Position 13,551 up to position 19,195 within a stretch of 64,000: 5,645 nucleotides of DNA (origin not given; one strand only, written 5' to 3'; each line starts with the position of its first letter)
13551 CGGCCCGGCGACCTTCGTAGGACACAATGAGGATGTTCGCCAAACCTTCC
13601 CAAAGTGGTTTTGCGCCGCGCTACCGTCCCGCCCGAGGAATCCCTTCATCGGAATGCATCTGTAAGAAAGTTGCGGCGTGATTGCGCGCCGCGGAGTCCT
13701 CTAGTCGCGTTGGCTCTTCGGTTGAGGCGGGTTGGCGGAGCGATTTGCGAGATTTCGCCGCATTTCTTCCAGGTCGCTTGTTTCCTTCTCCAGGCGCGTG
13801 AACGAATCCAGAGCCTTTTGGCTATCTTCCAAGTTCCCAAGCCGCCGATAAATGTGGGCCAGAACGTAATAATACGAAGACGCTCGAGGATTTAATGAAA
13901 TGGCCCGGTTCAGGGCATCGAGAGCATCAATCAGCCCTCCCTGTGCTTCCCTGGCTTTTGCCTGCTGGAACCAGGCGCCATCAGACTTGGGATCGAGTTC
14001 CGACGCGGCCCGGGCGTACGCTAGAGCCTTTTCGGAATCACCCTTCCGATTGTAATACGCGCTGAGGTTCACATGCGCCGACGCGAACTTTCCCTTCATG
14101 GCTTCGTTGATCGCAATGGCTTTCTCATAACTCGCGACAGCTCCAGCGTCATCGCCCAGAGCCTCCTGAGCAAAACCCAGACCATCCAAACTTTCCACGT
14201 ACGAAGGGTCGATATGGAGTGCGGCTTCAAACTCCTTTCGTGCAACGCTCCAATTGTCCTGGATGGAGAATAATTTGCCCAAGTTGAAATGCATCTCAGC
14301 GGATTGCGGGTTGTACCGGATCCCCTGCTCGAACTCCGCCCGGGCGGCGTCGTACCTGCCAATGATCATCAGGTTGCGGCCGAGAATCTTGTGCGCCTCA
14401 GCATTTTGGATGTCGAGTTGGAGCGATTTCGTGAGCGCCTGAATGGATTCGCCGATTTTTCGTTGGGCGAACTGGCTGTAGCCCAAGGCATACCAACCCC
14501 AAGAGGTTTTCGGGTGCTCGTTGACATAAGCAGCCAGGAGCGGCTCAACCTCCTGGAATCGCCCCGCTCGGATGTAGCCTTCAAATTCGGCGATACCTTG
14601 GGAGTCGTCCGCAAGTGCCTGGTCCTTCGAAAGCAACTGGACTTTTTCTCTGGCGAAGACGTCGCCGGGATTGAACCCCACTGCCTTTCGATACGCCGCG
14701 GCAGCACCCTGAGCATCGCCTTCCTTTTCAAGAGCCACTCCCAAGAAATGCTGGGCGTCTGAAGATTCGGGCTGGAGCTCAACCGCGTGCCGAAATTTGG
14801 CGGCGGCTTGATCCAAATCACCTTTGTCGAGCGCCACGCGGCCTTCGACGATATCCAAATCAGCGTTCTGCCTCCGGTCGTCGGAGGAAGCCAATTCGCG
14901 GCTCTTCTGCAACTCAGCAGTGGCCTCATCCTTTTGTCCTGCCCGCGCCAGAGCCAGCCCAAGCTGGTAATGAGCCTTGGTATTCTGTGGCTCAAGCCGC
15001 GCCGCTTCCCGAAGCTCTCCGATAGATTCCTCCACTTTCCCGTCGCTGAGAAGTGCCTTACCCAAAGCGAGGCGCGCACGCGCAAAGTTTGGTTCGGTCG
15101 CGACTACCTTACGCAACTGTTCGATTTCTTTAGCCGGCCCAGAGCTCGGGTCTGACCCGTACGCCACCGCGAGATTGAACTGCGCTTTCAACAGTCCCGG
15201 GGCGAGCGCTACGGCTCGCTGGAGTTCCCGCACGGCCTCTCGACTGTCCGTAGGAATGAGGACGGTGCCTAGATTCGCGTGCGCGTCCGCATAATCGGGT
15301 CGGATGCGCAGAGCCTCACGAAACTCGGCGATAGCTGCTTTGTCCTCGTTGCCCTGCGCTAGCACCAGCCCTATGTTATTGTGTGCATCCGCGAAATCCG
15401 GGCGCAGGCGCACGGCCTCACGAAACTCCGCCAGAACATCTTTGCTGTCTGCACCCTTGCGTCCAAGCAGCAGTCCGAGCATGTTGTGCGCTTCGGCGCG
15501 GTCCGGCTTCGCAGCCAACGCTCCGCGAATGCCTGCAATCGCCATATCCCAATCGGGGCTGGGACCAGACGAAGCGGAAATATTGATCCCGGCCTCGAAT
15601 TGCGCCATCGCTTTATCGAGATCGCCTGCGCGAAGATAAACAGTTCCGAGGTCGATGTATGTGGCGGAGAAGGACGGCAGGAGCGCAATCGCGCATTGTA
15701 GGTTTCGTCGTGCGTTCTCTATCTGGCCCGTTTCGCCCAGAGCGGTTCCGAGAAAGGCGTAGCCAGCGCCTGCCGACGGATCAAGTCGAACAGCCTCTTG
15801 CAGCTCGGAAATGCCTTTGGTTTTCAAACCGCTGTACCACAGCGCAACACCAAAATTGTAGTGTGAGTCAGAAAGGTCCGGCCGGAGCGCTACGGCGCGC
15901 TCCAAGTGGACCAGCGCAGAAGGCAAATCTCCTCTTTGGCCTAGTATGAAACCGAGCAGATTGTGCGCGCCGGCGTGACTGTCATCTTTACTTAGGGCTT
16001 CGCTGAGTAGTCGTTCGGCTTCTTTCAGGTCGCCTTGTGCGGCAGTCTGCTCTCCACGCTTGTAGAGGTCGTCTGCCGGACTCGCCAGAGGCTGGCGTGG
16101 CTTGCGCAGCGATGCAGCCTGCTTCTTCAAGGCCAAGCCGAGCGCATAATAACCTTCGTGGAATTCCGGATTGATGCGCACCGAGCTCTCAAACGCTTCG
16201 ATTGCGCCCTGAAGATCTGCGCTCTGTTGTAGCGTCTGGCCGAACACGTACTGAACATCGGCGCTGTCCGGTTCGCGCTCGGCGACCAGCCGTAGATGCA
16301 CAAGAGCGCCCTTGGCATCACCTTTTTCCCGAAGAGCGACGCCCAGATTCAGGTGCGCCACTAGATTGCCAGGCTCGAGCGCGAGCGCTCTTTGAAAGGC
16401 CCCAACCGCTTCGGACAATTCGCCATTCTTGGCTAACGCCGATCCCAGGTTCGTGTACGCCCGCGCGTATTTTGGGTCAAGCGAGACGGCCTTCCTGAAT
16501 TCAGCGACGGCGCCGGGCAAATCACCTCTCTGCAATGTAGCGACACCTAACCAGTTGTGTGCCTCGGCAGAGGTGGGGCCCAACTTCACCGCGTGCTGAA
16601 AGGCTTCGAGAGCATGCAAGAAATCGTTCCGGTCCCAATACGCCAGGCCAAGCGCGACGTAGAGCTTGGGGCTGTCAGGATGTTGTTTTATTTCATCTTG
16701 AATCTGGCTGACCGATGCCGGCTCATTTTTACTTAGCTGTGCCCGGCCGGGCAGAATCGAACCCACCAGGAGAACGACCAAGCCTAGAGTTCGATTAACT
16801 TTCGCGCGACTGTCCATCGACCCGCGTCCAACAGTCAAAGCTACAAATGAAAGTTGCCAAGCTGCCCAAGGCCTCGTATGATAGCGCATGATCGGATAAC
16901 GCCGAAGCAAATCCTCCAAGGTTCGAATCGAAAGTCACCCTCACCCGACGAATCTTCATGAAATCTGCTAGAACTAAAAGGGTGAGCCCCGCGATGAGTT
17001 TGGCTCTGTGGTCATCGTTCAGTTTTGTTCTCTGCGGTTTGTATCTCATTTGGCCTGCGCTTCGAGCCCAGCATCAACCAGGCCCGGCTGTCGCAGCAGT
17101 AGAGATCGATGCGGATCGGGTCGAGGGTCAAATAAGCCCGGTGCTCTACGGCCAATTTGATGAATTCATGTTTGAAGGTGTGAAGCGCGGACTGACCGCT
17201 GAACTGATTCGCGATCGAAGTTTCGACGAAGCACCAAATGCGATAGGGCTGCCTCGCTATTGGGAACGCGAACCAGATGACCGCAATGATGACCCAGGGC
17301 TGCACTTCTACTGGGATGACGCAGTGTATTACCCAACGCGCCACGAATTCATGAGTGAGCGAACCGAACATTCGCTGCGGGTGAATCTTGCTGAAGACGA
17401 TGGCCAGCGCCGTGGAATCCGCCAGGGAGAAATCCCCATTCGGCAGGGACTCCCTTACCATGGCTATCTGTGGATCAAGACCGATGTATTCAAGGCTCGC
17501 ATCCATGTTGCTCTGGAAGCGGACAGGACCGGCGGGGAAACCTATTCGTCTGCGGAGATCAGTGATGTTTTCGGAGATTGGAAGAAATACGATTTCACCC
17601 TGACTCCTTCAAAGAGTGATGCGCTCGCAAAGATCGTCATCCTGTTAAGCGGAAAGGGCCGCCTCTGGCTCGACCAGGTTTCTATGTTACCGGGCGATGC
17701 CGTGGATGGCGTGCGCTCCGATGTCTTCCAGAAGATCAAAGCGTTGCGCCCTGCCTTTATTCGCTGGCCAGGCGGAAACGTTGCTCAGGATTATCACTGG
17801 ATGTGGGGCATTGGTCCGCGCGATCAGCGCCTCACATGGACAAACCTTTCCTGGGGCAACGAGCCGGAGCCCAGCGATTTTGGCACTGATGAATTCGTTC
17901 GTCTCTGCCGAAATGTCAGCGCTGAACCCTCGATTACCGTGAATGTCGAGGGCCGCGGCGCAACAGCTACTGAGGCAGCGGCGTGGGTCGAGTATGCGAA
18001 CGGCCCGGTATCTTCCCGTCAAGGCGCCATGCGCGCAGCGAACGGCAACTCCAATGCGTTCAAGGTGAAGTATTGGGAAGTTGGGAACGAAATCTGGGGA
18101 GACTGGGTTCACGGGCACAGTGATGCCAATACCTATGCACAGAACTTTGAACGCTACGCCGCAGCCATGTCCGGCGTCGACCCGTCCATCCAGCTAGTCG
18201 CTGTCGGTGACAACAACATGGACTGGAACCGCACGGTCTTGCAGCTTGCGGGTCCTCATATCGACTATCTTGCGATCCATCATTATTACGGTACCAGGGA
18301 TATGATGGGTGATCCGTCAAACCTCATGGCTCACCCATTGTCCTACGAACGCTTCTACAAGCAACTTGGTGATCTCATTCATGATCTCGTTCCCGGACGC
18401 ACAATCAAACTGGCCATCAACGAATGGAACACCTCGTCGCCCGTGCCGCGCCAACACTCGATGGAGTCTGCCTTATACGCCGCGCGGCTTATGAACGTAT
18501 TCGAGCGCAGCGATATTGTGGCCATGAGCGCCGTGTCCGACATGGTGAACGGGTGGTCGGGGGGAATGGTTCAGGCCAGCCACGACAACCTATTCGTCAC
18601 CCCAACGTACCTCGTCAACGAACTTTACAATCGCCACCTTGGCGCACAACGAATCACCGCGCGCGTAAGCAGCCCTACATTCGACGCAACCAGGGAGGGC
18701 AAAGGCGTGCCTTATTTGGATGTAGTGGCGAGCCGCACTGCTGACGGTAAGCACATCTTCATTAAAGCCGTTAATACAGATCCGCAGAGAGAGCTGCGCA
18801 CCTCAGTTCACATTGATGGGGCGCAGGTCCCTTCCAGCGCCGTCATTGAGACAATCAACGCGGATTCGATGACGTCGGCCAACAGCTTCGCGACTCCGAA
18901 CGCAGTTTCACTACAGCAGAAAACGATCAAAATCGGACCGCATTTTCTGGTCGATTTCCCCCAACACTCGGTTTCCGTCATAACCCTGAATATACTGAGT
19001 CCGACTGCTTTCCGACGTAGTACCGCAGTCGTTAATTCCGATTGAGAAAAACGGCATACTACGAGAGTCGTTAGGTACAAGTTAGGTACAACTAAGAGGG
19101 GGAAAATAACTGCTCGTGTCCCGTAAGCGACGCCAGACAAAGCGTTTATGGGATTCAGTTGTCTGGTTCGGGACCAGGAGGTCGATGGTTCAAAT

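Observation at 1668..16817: Receptor + 3 CRTAC1 + 2 TPR module enclosed by two GH51 genes: candidate acidobacterial analogue of a SusC/SusD glycan-uptake system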

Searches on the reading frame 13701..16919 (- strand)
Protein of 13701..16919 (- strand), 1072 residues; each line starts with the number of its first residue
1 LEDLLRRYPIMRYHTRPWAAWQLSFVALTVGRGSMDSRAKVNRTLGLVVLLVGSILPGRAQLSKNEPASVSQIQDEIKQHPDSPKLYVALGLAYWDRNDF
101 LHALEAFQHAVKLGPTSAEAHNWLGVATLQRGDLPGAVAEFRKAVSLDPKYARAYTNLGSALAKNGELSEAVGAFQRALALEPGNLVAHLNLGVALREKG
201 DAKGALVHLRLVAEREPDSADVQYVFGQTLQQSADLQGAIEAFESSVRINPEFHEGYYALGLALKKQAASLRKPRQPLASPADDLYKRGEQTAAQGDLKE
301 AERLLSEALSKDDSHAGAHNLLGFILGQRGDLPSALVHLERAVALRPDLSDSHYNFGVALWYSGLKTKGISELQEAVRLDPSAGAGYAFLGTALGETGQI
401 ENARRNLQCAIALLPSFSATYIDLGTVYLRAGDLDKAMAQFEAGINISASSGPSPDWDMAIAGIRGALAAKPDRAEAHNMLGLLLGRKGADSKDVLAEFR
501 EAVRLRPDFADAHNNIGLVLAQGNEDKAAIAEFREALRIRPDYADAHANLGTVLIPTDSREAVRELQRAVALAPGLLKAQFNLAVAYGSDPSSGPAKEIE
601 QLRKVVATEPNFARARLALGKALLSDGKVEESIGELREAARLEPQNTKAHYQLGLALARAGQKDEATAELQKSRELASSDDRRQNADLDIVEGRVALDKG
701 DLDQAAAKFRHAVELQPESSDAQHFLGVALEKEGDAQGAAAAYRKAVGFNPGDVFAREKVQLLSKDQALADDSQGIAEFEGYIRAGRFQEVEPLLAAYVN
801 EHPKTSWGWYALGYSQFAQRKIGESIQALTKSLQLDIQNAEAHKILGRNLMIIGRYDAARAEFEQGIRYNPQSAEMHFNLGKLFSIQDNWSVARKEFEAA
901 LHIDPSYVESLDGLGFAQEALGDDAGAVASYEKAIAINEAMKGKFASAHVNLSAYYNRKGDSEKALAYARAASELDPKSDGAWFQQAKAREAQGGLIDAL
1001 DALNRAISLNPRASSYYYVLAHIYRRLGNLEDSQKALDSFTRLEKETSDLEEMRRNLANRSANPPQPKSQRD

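Call 4: search_protein_families(library=pfam, proteins=[window:13701-16919:-], max_evalue=0.001)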
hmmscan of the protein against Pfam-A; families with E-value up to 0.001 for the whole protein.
window:13701-16919:- (1072 aa): 30 families (the best 25 are shown)
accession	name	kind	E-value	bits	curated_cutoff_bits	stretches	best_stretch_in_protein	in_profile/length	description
PF13414.12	TPR_11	-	5.6e-103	336.8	26.8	9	130-166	6-42/42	TPR repeat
PF07719.23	TPR_2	-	1.2e-91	293.7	27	3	152-185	1-34/34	Tetratricopeptide repeat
PF13432.12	TPR_16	-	1.4e-77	256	32.7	8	89-151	2-64/65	Tetratricopeptide repeat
PF13431.12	TPR_17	-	3.8e-77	248.7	24.4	1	141-172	2-33/34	Tetratricopeptide repeat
PF13181.12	TPR_8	-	6.2e-69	222.8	25.7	0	152-184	1-33/34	Tetratricopeptide repeat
PF00515.34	TPR_1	-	1.7e-65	214.8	27.8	1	152-185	1-34/34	Tetratricopeptide repeat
PF13428.12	TPR_14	-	5.5e-55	178.5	23.5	1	153-193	2-42/44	Tetratricopeptide repeat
PF14559.12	TPR_19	-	9.9e-53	176.8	25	6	162-224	1-63/68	Tetratricopeptide repeat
PF13424.12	TPR_12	-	1.5e-42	144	30.1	1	118-181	3-74/77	Tetratricopeptide repeat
PF23914.1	TPR_CcmH_CycH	-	3e-36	125.1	42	1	142-249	40-150/158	Cytochrome c-type biogenesis protein H TPR domain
PF12895.13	ANAPC3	-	2.6e-20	72.9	27.2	1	603-672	13-81/82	Anaphase-promoting complex, cyclosome, subunit 3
PF13371.12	TPR_9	-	2.7e-20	72.6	35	0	954-1014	3-63/73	Tetratricopeptide repeat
PF24575.1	TPR_Slam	-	3.2e-16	60.1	35.2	0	625-669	59-103/104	Surface lipoprotein assembly modifier, N-terminal TPR repeats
PF13174.12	TPR_6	-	3.4e-15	56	26.3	0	188-219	2-33/33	Tetratricopeptide repeat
PF13374.12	TPR_10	-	7.8e-15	54.8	27.5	0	152-181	2-31/42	Tetratricopeptide repeat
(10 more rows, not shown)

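Call 7: search_protein_families(library=ncbifam, proteins=[window:13701-16919:-], max_evalue=0.00001)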
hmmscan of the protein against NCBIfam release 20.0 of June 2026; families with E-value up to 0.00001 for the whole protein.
window:13701-16919:- (1072 aa): 34 families (the best 25 are shown)
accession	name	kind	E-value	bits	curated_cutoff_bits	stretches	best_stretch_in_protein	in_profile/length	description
NF040959.1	MamA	equivalog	2.8e-100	333.9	200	8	152-267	71-186/204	magnetosome protein MamA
TIGR02917.1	PEP_TPR_lipo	equivalog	3.3e-87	293.3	312.2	5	70-260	451-641/899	XrtA/PEP-CTERM system TPR-repeat protein PrsT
TIGR02521.1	type_IV_pilW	equivalog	2e-81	273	154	5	84-180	31-127/234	type IV pilus biogenesis/stability protein PilW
NF033762.1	social_mot_Tgl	equivalog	2.2e-71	240.2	225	6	492-679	47-236/252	social motility TPR repeat lipoprotein Tgl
NF008391.2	PRK11189.1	equivalog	8.2e-45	153.5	250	1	139-205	86-152/297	lipoprotein NlpI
NF033920.0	C39_PA2778_fam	equivalog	2.5e-42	145.1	150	1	66-148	172-254/255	PA2778 family cysteine peptidase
NF033758.1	gliding_GltE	equivalog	6.3e-40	137.4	225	4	134-385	68-325/411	adventurous gliding motility TPR repeat lipoprotein GltE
TIGR00990.1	3a0801s09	subfamily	1.5e-34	119.7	757.25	2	97-253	344-500/615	mitochondrial import receptor subunit TOM70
TIGR02552.1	LcrH_SycD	equivalog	1.3e-33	115.6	104.8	1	128-220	28-120/136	SycD/LcrH family type III secretion system chaperone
NF008520.0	PRK11447.1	equivalog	1.6e-31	109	858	1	597-753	256-418/1157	cellulose synthase complex outer membrane protein BcsC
NF007302.0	PRK09782.1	equivalog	1.2e-30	106.2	1223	2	293-441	556-701/990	phage receptor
TIGR02795.1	tol_pal_ybgF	equivalog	4.5e-27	95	90.1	0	96-176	14-100/119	tol-pal system protein YbgF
NF002725.1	PRK02603.1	equivalog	2.3e-25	89.6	143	0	915-980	42-106/173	photosystem I assembly protein Ycf3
NF047507.1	TPR_BatC_Lepto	exception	1.4e-24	86.8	175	0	90-193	30-137/214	TPR repeat-containing protein BatC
TIGR00540.1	TPR_hemY_coli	hypoth_equivalog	2.9e-24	85.5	142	1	63-143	306-384/385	heme biosynthesis-associated TPR protein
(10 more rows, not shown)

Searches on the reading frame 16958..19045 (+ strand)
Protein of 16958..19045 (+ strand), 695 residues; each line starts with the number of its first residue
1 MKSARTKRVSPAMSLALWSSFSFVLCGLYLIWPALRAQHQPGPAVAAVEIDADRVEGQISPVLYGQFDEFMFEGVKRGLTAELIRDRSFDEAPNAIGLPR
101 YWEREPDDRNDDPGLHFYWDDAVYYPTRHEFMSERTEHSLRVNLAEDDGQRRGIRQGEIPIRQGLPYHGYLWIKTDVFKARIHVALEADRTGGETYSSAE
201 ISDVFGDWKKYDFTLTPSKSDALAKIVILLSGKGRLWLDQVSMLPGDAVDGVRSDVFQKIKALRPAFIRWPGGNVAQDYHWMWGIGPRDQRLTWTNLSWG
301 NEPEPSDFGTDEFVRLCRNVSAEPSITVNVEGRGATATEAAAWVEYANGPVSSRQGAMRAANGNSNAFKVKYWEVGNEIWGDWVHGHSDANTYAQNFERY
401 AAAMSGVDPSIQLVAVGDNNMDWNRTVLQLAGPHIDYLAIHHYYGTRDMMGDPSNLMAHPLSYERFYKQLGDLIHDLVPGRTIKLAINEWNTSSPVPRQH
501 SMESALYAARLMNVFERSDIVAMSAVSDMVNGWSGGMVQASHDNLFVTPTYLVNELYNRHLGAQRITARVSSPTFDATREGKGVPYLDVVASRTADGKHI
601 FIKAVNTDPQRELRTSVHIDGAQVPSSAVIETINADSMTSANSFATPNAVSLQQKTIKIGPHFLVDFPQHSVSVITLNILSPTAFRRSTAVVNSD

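Call 4: search_protein_families(library=pfam, proteins=[window:16958-19045:+], max_evalue=0.001)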
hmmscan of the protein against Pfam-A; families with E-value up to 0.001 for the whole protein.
window:16958-19045:+ (695 aa): 2 families
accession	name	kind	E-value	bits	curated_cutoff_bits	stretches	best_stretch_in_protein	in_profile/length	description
PF06964.18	Alpha-L-AF_C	-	7.7e-22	78.7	27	1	489-671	2-165/165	Alpha-L-arabinofuranosidase C-terminal domain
PF22848.2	ASD1_dom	-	3.2e-06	27.3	22.2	0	260-325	3-72/239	Alpha-L-arabinofuranosidase 1 domain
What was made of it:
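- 16958..19045 (+): GH51b, a divergent GH51-type arabinofuranosidase with an N-terminal extension and a signal peptide. Pfam Alpha-L-AF_C 7.7e-22 and ASD1_dom (call 4).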

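Call 7: search_protein_families(library=ncbifam, proteins=[window:16958-19045:+], max_evalue=0.00001)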
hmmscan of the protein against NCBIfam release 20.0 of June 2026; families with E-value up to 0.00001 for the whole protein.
window:16958-19045:+ (695 aa): 1 family
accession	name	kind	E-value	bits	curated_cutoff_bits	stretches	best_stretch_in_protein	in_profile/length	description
NF051901.1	ArabsyFurArfAAgro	equivalog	3e-55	188.1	625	2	250-494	47-296/502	arabinosylfuranosidase ArfA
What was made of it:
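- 16958..19045 (+): NCBIfam ArfA 188 bits, below the cut-off (call 7).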
